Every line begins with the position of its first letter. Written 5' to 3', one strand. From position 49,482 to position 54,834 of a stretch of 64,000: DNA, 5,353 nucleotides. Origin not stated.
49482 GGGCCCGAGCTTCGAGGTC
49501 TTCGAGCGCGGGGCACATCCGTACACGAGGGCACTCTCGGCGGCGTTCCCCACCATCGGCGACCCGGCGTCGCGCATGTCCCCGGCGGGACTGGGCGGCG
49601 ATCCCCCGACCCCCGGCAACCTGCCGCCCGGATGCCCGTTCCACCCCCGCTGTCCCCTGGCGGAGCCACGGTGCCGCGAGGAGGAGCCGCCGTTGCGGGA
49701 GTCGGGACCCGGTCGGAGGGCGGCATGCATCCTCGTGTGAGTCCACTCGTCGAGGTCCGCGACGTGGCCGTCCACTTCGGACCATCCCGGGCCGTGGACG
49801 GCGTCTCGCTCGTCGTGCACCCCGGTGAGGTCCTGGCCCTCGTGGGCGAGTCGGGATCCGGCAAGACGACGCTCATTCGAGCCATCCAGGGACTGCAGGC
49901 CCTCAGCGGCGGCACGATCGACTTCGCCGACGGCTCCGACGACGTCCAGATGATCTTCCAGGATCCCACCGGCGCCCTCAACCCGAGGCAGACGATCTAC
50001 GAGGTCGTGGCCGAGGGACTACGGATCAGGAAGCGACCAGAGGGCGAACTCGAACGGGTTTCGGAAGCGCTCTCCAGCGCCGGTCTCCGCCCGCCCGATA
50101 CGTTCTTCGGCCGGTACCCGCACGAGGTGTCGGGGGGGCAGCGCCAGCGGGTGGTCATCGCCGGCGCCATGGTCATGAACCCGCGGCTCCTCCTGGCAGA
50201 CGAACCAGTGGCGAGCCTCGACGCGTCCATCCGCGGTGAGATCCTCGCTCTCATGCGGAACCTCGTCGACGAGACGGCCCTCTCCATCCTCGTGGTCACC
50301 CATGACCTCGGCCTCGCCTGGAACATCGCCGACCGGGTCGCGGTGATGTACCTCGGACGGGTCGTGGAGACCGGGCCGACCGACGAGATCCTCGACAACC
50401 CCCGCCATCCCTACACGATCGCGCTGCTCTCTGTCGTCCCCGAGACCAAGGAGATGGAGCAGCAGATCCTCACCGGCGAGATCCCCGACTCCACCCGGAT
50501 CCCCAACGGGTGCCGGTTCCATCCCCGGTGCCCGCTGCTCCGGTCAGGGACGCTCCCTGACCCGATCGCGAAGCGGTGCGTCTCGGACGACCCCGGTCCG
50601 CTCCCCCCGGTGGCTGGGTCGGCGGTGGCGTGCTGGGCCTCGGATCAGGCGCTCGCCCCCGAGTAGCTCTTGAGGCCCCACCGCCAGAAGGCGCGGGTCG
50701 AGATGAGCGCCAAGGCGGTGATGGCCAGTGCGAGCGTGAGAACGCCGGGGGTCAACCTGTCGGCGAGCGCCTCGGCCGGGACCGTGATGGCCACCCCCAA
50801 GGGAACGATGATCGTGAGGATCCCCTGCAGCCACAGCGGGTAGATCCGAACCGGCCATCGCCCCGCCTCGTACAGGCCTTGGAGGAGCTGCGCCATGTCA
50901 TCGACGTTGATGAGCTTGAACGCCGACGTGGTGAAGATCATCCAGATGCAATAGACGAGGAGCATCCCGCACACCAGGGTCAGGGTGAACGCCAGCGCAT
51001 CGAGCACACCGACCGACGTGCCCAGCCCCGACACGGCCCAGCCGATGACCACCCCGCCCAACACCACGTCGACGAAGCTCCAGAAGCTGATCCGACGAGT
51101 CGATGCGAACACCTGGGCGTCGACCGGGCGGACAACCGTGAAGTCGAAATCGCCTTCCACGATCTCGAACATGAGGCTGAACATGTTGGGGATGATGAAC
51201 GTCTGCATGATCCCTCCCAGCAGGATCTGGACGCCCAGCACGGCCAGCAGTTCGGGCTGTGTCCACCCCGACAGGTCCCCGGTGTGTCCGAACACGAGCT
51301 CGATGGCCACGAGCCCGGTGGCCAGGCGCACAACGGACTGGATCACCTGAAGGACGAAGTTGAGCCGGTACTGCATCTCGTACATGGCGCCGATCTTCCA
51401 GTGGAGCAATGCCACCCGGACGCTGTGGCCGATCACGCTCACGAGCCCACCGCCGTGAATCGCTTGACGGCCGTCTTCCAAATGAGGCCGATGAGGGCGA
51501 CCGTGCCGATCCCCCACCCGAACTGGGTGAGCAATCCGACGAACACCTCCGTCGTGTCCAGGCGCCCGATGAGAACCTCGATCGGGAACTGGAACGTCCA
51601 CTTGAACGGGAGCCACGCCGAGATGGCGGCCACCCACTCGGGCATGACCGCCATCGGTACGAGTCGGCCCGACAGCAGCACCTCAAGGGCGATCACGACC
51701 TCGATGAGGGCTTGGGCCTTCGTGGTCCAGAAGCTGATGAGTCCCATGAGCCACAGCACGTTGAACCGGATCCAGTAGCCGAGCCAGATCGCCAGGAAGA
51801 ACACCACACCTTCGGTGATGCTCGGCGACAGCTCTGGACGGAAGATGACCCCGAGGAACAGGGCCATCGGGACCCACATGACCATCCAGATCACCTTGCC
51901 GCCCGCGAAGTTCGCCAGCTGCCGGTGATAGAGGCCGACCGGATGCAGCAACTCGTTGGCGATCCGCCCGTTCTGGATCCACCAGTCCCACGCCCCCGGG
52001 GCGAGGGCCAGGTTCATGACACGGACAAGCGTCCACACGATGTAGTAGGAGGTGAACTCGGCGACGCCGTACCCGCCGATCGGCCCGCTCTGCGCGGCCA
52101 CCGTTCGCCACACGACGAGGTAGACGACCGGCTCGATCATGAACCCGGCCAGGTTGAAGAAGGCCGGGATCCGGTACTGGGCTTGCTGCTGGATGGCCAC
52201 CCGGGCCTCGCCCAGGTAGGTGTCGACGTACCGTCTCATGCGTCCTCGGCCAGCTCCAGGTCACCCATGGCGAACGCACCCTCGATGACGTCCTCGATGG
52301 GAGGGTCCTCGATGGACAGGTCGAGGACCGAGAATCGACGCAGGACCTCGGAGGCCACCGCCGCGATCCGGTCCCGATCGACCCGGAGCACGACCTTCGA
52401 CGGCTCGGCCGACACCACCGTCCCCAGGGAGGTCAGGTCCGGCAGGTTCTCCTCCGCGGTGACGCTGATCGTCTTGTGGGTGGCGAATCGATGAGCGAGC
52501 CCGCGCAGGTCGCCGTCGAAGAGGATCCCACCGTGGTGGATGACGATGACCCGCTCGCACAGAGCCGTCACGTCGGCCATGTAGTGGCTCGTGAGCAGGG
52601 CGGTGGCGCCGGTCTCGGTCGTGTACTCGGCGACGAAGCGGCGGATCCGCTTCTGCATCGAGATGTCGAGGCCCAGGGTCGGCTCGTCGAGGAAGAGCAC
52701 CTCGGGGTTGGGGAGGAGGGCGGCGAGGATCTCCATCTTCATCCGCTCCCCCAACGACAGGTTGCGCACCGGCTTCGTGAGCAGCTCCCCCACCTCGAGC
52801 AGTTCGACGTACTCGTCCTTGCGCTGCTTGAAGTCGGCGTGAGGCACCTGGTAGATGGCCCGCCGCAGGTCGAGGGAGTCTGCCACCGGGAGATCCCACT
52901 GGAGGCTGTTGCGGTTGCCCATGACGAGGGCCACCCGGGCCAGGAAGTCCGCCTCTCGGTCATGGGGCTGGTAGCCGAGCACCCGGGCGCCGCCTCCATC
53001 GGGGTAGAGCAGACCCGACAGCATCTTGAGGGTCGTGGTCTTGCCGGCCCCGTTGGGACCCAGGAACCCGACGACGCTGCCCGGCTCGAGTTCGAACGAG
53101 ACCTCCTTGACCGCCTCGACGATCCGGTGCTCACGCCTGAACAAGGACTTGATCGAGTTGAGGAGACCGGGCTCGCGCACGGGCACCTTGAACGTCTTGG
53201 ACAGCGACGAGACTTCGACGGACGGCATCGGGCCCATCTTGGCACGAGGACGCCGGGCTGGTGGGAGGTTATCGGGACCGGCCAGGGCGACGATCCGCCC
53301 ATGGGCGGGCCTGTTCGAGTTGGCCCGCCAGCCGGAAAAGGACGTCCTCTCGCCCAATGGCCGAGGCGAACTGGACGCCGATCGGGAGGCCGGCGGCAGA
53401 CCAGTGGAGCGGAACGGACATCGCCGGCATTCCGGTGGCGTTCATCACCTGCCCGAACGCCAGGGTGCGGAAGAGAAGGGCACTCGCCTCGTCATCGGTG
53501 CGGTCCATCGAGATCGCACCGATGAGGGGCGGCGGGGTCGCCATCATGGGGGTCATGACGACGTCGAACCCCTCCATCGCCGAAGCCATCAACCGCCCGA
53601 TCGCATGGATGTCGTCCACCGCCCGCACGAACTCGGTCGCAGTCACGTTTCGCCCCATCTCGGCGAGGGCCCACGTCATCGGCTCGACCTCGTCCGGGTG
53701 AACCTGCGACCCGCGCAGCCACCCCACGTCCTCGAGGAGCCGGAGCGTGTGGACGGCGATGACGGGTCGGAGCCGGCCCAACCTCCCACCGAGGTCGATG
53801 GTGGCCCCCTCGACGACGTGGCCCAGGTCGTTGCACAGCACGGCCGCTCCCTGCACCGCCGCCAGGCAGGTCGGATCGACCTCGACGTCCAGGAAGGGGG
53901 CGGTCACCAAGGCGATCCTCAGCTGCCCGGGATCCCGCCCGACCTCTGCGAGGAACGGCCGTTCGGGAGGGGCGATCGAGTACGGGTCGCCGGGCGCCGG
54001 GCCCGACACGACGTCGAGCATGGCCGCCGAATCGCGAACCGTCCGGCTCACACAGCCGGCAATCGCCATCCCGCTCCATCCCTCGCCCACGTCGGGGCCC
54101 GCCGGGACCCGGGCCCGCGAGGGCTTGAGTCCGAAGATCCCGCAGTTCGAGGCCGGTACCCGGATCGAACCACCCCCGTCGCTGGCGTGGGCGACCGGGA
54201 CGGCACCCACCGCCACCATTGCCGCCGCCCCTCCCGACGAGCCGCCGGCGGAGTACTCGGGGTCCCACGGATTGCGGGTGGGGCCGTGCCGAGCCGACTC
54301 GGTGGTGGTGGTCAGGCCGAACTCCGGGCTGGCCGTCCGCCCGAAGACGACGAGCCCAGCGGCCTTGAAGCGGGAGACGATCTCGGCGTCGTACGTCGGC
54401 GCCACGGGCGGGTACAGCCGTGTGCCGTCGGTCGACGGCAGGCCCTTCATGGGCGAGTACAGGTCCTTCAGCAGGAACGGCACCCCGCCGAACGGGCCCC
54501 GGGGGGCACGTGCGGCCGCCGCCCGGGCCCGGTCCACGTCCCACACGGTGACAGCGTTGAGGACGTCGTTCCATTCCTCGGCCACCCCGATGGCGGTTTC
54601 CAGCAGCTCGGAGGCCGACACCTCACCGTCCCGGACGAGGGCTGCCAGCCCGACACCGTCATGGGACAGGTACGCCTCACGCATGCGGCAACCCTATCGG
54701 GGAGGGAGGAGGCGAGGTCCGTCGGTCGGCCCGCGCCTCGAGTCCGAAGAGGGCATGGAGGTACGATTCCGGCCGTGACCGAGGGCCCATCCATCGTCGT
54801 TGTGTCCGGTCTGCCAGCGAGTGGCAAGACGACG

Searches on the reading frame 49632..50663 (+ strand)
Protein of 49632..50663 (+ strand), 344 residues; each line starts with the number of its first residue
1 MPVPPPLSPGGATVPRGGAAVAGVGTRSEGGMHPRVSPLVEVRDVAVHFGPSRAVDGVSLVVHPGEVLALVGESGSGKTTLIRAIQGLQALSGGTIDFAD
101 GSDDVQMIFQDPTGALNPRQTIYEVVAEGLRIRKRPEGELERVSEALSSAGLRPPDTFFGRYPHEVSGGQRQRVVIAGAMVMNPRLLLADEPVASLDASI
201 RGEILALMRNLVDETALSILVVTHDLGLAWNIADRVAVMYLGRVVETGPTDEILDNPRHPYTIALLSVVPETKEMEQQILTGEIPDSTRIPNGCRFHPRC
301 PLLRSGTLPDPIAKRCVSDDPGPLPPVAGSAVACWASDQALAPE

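Call 29: search_protein_families(library=pfam, proteins=[window:49632-50663:+], max_evalue=0.001)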
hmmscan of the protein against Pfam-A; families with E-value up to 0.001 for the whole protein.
window:49632-50663:+ (344 aa): 6 families
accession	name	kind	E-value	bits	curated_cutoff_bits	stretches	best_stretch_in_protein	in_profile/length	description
PF00005.33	ABC_tran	-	3.1e-27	96.3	25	1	56-194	2-137/137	ABC transporter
PF08352.17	oligo_HPY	-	2.6e-18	66.6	27.1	1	245-302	1-60/65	Oligopeptide/dipeptide transporter, C-terminal region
PF13304.12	AAA_21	-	7.2e-08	33.3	27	1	68-117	2-54/304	AAA domain, putative AbiEii toxin, Type IV TA system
PF13401.12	AAA_22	-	6.1e-05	23.8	27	1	66-152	6-65/130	AAA domain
PF13555.12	AAA_29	-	0.00019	21.6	27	1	56-88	13-45/61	P-loop containing region of AAA domain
PF20703.3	nSTAND1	-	0.00053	20.2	27.1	1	43-108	11-71/379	Novel STAND NTPase 1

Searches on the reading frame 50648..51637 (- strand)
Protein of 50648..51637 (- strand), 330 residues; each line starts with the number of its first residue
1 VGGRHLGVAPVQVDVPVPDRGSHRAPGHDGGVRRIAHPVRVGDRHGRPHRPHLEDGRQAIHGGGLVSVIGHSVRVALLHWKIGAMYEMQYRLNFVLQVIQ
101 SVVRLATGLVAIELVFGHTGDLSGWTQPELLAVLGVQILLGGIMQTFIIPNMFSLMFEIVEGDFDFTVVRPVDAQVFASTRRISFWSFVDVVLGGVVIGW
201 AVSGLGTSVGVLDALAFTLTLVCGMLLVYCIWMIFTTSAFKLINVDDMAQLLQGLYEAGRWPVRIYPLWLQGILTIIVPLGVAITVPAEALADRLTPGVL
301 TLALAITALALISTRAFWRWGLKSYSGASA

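Call 29: search_protein_families(library=pfam, proteins=[window:50648-51637:-], max_evalue=0.001)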
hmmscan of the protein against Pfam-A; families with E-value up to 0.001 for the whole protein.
window:50648-51637:- (330 aa): 1 family
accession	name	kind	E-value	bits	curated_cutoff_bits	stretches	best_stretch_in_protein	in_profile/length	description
PF06182.17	ABC2_membrane_6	-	2.2e-46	158.9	22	1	104-329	3-229/229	ABC-2 family transporter protein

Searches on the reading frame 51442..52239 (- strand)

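Call 29: search_protein_families(library=pfam, proteins=[window:51442-52239:-], max_evalue=0.001)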
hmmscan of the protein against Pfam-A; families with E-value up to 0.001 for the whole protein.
window:51442-52239:- (266 aa): 1 family
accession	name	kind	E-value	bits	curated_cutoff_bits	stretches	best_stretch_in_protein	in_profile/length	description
PF06182.17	ABC2_membrane_6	-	1.6e-14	54.7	22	1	35-265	2-229/229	ABC-2 family transporter protein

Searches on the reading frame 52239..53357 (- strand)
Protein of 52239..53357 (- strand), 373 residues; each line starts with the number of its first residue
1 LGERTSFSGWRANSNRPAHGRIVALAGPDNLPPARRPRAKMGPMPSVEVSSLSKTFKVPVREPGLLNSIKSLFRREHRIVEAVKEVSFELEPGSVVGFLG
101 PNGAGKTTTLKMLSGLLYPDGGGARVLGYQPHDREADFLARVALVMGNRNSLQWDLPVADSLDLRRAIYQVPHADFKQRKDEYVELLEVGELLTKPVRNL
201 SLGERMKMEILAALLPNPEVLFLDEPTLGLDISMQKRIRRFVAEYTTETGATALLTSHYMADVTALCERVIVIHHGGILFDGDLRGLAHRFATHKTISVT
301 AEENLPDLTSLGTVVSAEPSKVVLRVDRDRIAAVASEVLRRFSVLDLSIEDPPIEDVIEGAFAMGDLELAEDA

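Call 29: search_protein_families(library=pfam, proteins=[window:52239-53357:-], max_evalue=0.001)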
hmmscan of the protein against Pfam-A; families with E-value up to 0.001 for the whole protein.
window:52239-53357:- (373 aa): 2 families
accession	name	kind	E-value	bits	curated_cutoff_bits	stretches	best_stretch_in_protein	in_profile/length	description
PF00005.33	ABC_tran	-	1.3e-24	87.8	25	1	84-227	2-136/137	ABC transporter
PF13304.12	AAA_21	-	3.4e-14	54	27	1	176-258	202-298/304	AAA domain, putative AbiEii toxin, Type IV TA system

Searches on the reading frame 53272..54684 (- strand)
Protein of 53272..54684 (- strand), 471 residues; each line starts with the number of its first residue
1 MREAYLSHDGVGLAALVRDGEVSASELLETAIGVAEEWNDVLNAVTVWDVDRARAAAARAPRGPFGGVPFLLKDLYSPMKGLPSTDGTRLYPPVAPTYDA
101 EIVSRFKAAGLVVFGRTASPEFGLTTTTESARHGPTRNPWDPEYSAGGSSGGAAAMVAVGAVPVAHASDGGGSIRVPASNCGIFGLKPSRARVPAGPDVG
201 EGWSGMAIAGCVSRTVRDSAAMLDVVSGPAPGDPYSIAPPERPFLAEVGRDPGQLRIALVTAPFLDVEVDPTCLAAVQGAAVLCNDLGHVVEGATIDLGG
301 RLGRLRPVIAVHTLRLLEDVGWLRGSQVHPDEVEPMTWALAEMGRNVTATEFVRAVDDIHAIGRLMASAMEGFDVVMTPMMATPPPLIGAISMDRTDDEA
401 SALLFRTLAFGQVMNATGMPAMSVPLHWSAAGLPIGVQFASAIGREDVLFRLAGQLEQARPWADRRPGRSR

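Call 29: search_protein_families(library=pfam, proteins=[window:53272-54684:-], max_evalue=0.001)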
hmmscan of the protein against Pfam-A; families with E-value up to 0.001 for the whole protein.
window:53272-54684:- (471 aa): 1 family
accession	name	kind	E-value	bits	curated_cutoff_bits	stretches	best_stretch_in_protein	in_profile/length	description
PF01425.27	Amidase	-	2.1e-86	291.2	27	1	26-447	1-442/445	Amidase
